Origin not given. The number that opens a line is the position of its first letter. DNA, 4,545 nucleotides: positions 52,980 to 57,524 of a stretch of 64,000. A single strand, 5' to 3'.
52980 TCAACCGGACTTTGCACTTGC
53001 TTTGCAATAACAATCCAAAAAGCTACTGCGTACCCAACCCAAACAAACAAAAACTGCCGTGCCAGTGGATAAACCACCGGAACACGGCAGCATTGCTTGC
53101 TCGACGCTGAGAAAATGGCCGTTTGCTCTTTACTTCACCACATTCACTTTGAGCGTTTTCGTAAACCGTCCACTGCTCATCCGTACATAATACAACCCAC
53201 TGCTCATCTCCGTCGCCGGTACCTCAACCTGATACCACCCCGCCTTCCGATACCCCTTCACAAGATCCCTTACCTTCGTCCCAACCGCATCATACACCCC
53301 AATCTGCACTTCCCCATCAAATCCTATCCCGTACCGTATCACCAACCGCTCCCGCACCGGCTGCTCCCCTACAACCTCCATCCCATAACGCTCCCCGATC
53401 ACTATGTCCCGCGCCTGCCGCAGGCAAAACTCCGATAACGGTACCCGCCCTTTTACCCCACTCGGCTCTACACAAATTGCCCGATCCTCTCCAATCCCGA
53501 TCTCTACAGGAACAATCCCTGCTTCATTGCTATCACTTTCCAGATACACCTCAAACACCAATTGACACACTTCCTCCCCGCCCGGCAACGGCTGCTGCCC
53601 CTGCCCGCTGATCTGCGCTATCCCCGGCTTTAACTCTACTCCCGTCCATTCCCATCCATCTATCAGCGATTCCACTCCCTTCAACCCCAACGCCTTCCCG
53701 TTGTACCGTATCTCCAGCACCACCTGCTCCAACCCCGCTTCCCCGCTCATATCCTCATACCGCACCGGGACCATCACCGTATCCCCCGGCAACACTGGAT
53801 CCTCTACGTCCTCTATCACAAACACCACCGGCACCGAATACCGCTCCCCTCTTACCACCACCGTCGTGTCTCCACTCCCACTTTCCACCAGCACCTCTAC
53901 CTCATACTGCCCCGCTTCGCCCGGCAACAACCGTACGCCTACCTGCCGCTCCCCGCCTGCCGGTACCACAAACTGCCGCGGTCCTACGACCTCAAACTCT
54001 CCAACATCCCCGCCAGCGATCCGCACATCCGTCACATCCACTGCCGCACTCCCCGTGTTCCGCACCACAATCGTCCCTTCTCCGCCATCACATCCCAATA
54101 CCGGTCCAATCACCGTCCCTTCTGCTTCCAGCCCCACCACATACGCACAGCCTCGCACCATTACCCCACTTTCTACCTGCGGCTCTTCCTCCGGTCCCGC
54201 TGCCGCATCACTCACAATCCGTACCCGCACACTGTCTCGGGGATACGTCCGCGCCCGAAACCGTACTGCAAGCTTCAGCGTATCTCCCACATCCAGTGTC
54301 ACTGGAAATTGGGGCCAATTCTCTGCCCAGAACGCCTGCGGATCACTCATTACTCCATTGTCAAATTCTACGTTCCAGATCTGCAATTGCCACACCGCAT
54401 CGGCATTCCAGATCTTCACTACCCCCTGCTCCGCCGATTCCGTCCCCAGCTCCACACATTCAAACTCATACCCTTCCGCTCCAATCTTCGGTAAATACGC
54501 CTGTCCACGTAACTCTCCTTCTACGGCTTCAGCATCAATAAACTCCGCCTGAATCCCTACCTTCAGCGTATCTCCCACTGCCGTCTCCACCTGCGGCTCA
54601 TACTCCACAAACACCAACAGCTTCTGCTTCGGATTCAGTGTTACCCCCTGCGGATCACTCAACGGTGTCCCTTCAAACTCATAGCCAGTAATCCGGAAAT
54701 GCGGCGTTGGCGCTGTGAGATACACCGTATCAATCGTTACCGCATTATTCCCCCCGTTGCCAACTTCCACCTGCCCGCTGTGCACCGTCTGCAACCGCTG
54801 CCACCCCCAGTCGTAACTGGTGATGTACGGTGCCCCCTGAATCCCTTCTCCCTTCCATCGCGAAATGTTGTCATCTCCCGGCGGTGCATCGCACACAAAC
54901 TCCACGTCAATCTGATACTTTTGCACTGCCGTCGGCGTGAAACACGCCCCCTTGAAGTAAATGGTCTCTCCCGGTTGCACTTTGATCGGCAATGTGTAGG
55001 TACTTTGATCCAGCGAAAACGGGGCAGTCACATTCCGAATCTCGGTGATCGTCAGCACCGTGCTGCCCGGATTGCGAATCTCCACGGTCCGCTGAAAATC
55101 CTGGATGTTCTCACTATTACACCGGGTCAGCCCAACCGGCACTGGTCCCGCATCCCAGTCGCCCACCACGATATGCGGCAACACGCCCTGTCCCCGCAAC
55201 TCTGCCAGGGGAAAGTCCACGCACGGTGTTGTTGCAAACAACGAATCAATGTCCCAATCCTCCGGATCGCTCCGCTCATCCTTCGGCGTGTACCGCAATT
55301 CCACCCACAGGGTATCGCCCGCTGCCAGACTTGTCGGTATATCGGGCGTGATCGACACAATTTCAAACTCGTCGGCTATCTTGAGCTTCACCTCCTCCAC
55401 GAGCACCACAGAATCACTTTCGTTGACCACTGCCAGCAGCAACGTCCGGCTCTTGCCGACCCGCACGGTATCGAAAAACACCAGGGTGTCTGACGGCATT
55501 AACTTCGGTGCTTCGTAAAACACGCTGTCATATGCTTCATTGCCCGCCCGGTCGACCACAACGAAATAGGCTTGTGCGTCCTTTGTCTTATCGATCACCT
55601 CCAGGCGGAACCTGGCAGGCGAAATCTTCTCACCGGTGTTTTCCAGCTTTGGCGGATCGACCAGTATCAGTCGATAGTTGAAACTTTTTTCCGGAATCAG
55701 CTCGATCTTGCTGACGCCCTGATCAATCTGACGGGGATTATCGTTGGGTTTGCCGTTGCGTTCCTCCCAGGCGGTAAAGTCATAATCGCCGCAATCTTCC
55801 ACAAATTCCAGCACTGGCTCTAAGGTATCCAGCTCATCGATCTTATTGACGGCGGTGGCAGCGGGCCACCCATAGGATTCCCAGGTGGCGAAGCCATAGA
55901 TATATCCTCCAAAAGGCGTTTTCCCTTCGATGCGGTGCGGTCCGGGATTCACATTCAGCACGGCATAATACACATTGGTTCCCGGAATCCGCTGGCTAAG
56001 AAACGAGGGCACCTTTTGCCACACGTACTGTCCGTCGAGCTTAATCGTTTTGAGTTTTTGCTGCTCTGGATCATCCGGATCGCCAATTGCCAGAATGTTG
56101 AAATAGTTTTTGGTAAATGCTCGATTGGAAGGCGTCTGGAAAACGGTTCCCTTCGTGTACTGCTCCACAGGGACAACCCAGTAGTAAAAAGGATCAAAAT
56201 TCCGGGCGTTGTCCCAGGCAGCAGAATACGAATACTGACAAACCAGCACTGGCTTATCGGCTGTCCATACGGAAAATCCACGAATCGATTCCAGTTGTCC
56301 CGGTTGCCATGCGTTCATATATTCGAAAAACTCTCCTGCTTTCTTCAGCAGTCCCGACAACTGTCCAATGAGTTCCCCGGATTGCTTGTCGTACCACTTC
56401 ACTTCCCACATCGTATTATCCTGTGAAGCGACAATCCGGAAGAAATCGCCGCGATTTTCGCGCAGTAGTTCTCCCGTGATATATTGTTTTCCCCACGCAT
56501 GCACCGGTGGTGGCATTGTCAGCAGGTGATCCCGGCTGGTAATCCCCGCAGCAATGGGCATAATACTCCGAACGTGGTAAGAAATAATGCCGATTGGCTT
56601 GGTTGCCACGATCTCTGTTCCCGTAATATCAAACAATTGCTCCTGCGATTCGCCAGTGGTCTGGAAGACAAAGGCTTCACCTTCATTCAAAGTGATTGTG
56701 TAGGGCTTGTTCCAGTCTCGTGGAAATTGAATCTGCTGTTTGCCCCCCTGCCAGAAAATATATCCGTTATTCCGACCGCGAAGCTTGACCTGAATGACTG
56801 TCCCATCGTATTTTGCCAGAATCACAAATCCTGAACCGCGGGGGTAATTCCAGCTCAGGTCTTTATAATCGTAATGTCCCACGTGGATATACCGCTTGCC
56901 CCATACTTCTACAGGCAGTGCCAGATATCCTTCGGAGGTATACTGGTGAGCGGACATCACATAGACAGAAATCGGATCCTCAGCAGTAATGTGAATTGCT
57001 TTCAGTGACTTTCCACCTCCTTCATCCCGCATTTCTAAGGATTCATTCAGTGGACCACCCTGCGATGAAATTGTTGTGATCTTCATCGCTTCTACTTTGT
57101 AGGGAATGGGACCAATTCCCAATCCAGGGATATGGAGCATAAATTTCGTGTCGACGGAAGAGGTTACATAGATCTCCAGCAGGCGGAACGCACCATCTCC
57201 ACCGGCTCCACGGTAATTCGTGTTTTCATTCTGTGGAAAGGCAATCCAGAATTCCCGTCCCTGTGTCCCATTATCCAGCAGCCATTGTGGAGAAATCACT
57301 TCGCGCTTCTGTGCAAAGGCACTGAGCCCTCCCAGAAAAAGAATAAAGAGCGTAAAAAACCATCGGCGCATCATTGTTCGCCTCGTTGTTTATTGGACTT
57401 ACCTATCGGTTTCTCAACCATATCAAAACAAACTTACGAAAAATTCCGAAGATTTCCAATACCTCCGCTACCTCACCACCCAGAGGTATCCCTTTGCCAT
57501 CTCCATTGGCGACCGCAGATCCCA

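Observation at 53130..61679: Tandem pair of ~1400-aa secreted proteins, both with T9SS C-terminal sorting domains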

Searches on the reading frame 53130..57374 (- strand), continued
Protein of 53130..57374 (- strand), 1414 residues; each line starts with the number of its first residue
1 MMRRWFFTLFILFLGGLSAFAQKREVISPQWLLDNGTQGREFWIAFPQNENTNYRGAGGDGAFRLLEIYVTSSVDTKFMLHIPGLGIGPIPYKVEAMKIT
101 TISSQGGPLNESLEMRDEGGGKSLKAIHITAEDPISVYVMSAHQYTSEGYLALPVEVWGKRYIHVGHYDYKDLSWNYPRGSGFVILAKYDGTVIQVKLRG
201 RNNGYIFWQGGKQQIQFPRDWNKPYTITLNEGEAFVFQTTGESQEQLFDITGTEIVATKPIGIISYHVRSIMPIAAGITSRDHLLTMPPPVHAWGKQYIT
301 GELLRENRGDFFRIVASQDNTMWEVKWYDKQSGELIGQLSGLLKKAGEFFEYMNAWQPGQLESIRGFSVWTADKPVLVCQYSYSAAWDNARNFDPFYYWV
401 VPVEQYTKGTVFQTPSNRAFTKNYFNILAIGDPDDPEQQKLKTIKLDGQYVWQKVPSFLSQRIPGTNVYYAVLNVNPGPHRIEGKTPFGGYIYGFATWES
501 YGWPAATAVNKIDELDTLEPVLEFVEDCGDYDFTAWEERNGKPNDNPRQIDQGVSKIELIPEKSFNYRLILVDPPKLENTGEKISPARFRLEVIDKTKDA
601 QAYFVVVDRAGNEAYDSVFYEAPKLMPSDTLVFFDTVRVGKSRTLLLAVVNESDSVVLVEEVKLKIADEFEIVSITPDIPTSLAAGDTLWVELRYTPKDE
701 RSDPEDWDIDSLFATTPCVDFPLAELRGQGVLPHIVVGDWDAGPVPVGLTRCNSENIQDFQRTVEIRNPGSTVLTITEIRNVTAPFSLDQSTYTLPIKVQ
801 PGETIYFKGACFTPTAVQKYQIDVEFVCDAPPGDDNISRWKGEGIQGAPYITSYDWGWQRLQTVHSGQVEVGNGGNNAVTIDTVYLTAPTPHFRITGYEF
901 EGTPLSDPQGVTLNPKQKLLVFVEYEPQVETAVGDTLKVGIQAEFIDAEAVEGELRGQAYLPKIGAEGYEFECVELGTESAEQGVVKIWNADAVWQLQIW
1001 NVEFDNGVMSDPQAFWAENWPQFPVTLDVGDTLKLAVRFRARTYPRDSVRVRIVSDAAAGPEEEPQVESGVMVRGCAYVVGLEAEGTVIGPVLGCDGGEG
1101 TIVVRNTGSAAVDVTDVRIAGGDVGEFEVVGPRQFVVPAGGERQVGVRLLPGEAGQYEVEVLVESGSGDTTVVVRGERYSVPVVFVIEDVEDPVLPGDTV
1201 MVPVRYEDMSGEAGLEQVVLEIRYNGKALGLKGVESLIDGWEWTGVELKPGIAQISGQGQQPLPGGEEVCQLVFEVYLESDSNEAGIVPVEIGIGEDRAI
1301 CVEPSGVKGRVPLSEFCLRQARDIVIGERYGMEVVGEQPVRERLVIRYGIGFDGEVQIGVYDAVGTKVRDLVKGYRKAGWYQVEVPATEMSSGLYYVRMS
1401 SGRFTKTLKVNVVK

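Call 48: search_solved_structures(query=A3, max_evalue=1)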
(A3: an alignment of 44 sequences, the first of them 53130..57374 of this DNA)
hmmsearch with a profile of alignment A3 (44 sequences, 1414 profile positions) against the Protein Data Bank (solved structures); distinct sequences matched with E-value up to 1: 7.
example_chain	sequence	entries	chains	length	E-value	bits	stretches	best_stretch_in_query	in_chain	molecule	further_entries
7sqc_F0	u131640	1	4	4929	3.1e-17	64.4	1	1009-1196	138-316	Hydin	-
7n6g_1J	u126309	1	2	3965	4e-13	50.7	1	1009-1196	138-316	HYDIN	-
9ijj_4G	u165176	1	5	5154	1.4e-10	42.3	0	904-1203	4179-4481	Hydrocephalus-inducing protein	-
9fh8_A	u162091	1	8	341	5e-05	23.9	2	1066-1159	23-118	Centrosomal protein 192 (CEP192)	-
7n6g_1L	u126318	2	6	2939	0.0094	16.4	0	1009-1180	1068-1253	FAP47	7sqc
8q30_A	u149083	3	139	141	0.17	12.2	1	743-779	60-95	DUF4352 domain-containing protein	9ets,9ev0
2ys4_A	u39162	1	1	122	0.29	11.5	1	985-1046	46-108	Hydrocephalus-inducing protein homolog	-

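Call 82: find_encoding_contigs(protein=window:53130-57374:-, flank=10000, max_places=6)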
Protein window:53130-57374:- (1414 aa): no gene with exactly this product is on record in the collection.

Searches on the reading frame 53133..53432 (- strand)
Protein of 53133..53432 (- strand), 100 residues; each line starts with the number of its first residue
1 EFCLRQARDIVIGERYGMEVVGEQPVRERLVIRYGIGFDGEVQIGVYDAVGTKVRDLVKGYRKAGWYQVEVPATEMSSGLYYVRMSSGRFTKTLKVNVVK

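Call 21: search_protein_families(library=ncbifam, alignment_id=A1, max_evalue=0.01)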
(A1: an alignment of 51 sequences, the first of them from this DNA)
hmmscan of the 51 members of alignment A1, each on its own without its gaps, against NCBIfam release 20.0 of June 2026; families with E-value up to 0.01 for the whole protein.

A. member 1, seq(100 aa): 2 families
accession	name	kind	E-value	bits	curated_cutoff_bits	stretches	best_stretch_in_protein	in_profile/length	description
TIGR04183.1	Por_Secre_tail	domain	0.00015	21.7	23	1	30-96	9-69/72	T9SS type A sorting domain-containing protein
NF052323.1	T9SSA_dep_M6i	equivalog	0.00067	17.7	600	1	25-99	964-1042/1043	T9SS-dependent M6-like inactivated metalloprotease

B. families by the number of members that match (of 51 scanned): 9 families
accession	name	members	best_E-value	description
TIGR04183.1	Por_Secre_tail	51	1.2e-10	T9SS type A sorting domain-containing protein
NF052323.1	T9SSA_dep_M6i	34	3.3e-06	T9SS-dependent M6-like inactivated metalloprotease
NF038113.1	T9SSA_dep_M36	32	3.5e-06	T9SS-dependent M36 family metallopeptidase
NF052644.1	T9SS_DNase_Rie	4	0.00015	T9SS-dependent surface endonuclease, AS87_RS02955 family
NF033707.1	T9SS_sortase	2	0.0013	type IX secretion system sortase PorU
NF045619.1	adhes_GNV_Cterm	2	0.003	BapA/Bap/LapF family large adhesin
NF009276.0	PRK12633.1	2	0.0039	flagellar basal body rod modification protein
NF050177.1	TapA_OM_Porphy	2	0.0063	TapA/TapC family T9SS-dependent outer membrane protein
NF052228.1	T9SS_PorZ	1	0.0048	type IX secretion system anionic LPS delivery protein PorZ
